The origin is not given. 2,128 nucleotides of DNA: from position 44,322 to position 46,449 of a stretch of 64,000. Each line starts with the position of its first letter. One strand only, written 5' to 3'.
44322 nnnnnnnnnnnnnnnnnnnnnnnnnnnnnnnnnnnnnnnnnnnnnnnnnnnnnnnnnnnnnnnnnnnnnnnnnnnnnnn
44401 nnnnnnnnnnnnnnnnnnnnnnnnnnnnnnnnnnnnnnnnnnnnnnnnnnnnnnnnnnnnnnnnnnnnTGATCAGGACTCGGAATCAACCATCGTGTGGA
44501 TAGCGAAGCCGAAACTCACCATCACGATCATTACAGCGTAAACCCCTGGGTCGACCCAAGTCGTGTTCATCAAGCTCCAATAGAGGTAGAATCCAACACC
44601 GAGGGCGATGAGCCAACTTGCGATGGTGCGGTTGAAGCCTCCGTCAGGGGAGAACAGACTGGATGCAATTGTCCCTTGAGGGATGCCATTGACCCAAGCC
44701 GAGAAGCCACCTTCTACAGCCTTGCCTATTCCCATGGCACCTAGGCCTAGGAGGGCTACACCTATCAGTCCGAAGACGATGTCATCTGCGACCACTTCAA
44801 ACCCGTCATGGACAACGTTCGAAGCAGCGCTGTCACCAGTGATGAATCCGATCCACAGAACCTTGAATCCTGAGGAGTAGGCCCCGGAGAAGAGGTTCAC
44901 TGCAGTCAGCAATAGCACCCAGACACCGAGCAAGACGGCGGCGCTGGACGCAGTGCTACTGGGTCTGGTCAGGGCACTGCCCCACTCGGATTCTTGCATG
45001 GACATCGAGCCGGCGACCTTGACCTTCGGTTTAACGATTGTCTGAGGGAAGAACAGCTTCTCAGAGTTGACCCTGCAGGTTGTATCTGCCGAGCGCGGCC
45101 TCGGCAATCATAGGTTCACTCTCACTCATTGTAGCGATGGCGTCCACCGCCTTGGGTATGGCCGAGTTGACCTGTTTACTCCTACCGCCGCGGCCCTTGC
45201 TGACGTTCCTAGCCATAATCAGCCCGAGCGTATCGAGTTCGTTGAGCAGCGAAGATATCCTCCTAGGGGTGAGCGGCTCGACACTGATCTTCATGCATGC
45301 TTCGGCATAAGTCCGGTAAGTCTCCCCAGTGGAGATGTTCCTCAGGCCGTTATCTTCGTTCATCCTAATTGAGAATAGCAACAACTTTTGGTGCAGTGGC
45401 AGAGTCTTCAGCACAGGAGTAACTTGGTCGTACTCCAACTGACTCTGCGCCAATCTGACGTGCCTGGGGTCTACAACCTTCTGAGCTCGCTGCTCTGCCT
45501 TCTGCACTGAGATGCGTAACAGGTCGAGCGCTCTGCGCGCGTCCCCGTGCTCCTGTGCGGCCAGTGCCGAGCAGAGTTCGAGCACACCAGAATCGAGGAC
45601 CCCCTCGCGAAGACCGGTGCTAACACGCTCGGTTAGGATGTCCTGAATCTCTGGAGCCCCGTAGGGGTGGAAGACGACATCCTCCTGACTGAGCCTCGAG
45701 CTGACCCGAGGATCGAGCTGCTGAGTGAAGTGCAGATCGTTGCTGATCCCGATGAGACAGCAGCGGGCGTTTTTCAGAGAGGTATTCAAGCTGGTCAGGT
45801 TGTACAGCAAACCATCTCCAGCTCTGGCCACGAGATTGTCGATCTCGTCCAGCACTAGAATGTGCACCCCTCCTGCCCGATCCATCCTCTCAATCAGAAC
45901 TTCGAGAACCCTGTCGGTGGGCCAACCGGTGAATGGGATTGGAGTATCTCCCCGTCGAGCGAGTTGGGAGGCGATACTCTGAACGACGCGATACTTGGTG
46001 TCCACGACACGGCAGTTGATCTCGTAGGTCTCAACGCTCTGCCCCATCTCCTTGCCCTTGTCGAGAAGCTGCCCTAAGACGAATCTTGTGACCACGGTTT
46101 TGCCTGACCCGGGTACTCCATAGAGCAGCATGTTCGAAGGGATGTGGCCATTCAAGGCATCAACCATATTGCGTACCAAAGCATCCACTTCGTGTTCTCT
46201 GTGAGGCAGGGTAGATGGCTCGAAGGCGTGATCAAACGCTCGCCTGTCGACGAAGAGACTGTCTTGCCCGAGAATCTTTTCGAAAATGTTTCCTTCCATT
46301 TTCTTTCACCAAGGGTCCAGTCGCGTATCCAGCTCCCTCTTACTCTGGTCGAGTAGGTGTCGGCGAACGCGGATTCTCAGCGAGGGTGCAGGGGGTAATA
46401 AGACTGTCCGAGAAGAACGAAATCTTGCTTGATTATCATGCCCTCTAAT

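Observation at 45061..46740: orc1/cdc6 adjacent to a ~400-bp AT-rich region with dyad and G-string elements: candidate oriC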

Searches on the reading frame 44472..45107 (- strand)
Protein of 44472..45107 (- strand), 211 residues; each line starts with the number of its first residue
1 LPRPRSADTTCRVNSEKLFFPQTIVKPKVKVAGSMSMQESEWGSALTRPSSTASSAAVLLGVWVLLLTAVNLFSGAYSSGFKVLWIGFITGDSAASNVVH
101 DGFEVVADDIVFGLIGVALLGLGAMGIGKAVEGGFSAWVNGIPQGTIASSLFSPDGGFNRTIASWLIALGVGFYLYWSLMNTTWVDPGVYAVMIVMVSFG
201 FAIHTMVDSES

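Call 4: search_protein_families(library=pfam, proteins=[window:44472-45107:-])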
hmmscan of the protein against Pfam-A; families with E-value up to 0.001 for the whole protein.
window:44472-45107:- (211 aa): 0 families

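Call 5: search_protein_families(library=ncbifam, proteins=[window:44472-45107:-])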
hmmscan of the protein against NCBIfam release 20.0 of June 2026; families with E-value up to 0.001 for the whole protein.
window:44472-45107:- (211 aa): 0 families

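Call 60: search_protein_families(library=pfam, proteins=[window:44472-45107:-], max_evalue=1)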
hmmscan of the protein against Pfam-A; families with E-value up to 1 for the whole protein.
window:44472-45107:- (211 aa): 0 families

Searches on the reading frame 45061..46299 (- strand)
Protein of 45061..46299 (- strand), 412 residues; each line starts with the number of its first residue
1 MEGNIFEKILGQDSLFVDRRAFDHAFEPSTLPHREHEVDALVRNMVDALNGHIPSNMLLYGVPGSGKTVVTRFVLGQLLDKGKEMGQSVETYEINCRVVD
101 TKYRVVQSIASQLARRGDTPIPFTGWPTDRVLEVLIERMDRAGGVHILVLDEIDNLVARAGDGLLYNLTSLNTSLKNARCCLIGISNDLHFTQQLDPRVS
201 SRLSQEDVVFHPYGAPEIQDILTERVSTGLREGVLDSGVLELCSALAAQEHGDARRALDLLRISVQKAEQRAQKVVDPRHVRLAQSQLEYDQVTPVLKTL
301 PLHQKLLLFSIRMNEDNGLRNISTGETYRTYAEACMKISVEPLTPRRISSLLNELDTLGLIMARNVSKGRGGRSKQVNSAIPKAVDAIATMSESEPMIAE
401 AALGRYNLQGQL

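Call 4: search_protein_families(library=pfam, proteins=[window:45061-46299:-])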
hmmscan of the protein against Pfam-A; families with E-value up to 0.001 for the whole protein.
window:45061-46299:- (412 aa): 9 families
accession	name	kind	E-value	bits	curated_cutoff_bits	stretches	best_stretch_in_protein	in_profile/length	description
PF22703.2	Cdc6_lid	-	5.8e-23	81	27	1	219-286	1-68/68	Cdc6 AAA+ ATPase-type lid domain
PF09079.17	Cdc6_C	-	9.9e-23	80.4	25.1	1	296-382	2-89/96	CDC6, C terminal winged helix domain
PF13401.12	AAA_22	-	2.1e-10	41.5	27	1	56-184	7-122/130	AAA domain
PF13191.12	AAA_16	-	2.6e-10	41.5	32.6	1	31-173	2-160/167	AAA ATPase domain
PF00004.35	AAA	-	1.4e-08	35.7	21.2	1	57-205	1-125/131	ATPase family associated with various cellular activities (AAA)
PF22606.2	Cdc6-ORC-like_ATPase_lid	-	4.3e-06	27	27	1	213-269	1-57/60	Cdc6/ORC-like, ATPase lid domain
PF05621.17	TniB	-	0.00046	20.1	22.4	1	43-207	24-183/189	Bacterial TniB protein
PF05673.19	DUF815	-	0.00062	19.4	23.8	0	29-82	28-81/249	Protein of unknown function (DUF815)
PF24883.2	NPHP3_N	-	0.00065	20.4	24.8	0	55-116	23-82/164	Nephrocystin 3, N-terminal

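Call 5: search_protein_families(library=ncbifam, proteins=[window:45061-46299:-])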
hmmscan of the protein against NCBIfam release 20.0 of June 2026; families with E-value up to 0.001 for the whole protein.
window:45061-46299:- (412 aa): 6 families
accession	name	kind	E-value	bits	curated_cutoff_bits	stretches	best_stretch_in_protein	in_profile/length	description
NF001625.0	PRK00411.1-3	equivalog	1.4e-131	439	501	1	4-382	9-385/415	ORC1-type DNA replication protein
TIGR02928.1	TIGR02928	subfamily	7.9e-113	377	181.3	1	15-377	1-364/366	orc1/cdc6 family replication initiation protein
NF001624.0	PRK00411.1-2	subfamily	1.3e-55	188.8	354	1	12-380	10-362/374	ORC1-type DNA replication protein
NF001623.0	PRK00411.1-1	equivalog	6.5e-50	170.1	311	1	4-382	6-390/411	ORC1-type DNA replication protein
NF001626.0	PRK00411.1-5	equivalog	4.7e-42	144.1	417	1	8-379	8-363/374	ORC1-type DNA replication protein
TIGR03689.1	pup_AAA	equivalog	0.00091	18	504.75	0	43-95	205-256/512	proteasome ATPase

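Call 9: find_related_loci(query=window:45061-46299:-, collection=genome_contigs, flank=4000)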
Query window:45061-46299:- (412 aa) in genome_contigs; peptide patterns used: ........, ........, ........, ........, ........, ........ (x = any residue, [..] = any of these).
142 stretches matched a pattern; 71 encode a relative of the query (tblastn E <= 1e-3); 71 distinct loci.
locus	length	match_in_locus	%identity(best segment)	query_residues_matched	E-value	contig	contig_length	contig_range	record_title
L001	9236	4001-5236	99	1-412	0e+0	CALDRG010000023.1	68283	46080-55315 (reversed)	MAG TPA_asm: uncultured euryarchaeote isolate ERR599125_bin.45_CONCOCT_v1.1_MAG genome assembly, contig: ERZ841701.32, w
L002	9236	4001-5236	98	1-412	0e+0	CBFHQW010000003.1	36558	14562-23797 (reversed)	MAG: Candidatus Thalassarchaeum sp. isolate AGTU_8_bin_52_permissive genome assembly, contig: AGTU_8_bin_52_permissive_c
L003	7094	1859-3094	98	1-412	0e+0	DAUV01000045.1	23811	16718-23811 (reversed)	MAG TPA_asm: Euryarchaeota archaeon UBA623 UBA623_contig_14243, whole genome shotgun sequence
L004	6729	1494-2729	98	1-412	0e+0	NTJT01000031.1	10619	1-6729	MAG: Marine Group II euryarchaeote MED-G34 EUII-MED-G34-C31, whole genome shotgun sequence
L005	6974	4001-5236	96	1-412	0e+0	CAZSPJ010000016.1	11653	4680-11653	MAG TPA_asm: uncultured Candidatus Poseidoniales archaeon isolate binchicken_co267_197 genome assembly, contig: NODE_396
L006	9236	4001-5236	93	1-412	0e+0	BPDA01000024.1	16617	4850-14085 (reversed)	MAG: Euryarchaeota archaeon CM1_200m.P32 DNA, sequence24, whole genome shotgun sequence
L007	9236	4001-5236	92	1-412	0e+0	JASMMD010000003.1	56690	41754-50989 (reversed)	MAG: Candidatus Thalassarchaeum sp. isolate Arabian9_MAG_56 NODE_3_length_56690_cov_49.187413, whole genome shotgun sequ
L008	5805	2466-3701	90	1-412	0e+0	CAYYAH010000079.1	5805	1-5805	MAG TPA_asm: uncultured Candidatus Poseidoniales archaeon isolate SRP077602_co4_684 genome assembly, contig: NODE_27810_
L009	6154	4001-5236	90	1-412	0e+0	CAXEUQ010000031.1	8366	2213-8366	MAG TPA_asm: uncultured Candidatus Poseidoniales archaeon isolate ERR599032_concoct_73 genome assembly, contig: ERZ84053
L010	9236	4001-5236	90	1-412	0e+0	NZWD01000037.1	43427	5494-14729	MAG: Methanobacteriota archaeon isolate NAT54 143147, whole genome shotgun sequence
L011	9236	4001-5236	90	1-412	0e+0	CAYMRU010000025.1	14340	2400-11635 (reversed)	MAG TPA_asm: uncultured Candidatus Poseidoniales archaeon isolate SRP077602_co11_569 genome assembly, contig: NODE_4524_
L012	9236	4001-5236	89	1-412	0e+0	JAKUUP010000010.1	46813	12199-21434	MAG: Candidatus Thalassarchaeum betae isolate ALOHA_A2.5_136 A2.5-Thalassarchaeum-6_10, whole genome shotgun sequence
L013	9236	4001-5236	88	1-412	0e+0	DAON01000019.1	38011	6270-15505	MAG TPA_asm: Euryarchaeota archaeon UBA220 UBA220_contig_33647, whole genome shotgun sequence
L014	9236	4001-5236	88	1-412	0e+0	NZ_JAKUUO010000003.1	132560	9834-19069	MAG: Candidatus Thalassarchaeum betae isolate ALOHA_A2.5_135 A2.5-Thalassarchaeum-4_3, whole genome shotgun sequence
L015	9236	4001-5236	84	1-412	0e+0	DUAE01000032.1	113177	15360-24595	MAG TPA_asm: Candidatus Poseidoniales archaeon isolate UWMA-0266 NODE_261_length_113177_cov_1.448222, whole genome shotg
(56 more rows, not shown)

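Call 72: search_solved_structures(query=window:45064-46299:-, max_evalue=1e-10)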
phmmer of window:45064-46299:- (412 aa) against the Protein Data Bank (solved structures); distinct sequences matched with E-value up to 1e-10: 15.
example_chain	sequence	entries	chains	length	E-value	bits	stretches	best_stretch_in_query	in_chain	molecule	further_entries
2v1u_A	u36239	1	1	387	7.3e-89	301.8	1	24-383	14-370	CELL DIVISION CONTROL PROTEIN 6 HOMOLOG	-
2qby_A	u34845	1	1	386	3.1e-84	286.5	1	13-397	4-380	Cell division control protein 6 homolog 1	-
2qby_B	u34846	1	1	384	8.7e-39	136.9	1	52-376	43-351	Cell division control protein 6 homolog 3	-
1fnn_A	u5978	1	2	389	3.1e-31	112.1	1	15-377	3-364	CELL DIVISION CONTROL PROTEIN 6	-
8rwv_F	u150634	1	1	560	1.8e-26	96.4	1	26-278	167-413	Cell division control protein 6 homolog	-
8s0e_G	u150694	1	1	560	1.9e-26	96.3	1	26-278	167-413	Cell division control protein 6 homolog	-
1w5s_A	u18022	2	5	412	2.4e-21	79.6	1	13-376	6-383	ORIGIN RECOGNITION COMPLEX SUBUNIT 2 ORC2 | ORC2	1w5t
7jgr_G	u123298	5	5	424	4e-18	68.9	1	20-273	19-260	Cell division control protein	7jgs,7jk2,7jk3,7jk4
4xgc_A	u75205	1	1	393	8e-17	64.6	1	18-299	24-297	Origin recognition complex subunit 1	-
7jgr_A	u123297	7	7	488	1.5e-16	63.8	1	18-299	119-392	Origin recognition complex subunit 1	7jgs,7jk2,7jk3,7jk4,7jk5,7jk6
5uj7_A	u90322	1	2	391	6.9e-16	61.6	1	26-335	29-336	Origin recognition complex subunit 1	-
7jpo_A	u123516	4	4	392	6.9e-16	61.6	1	26-335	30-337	Origin recognition complex subunit 1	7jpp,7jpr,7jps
5ujm_A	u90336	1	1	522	1.4e-15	60.5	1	26-335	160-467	Origin recognition complex subunit 1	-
7ctf_A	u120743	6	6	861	5e-15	58.7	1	26-331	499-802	Origin recognition complex subunit 1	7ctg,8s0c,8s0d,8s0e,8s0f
8rwv_A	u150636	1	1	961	5.8e-15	58.5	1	26-331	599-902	Origin recognition complex subunit 1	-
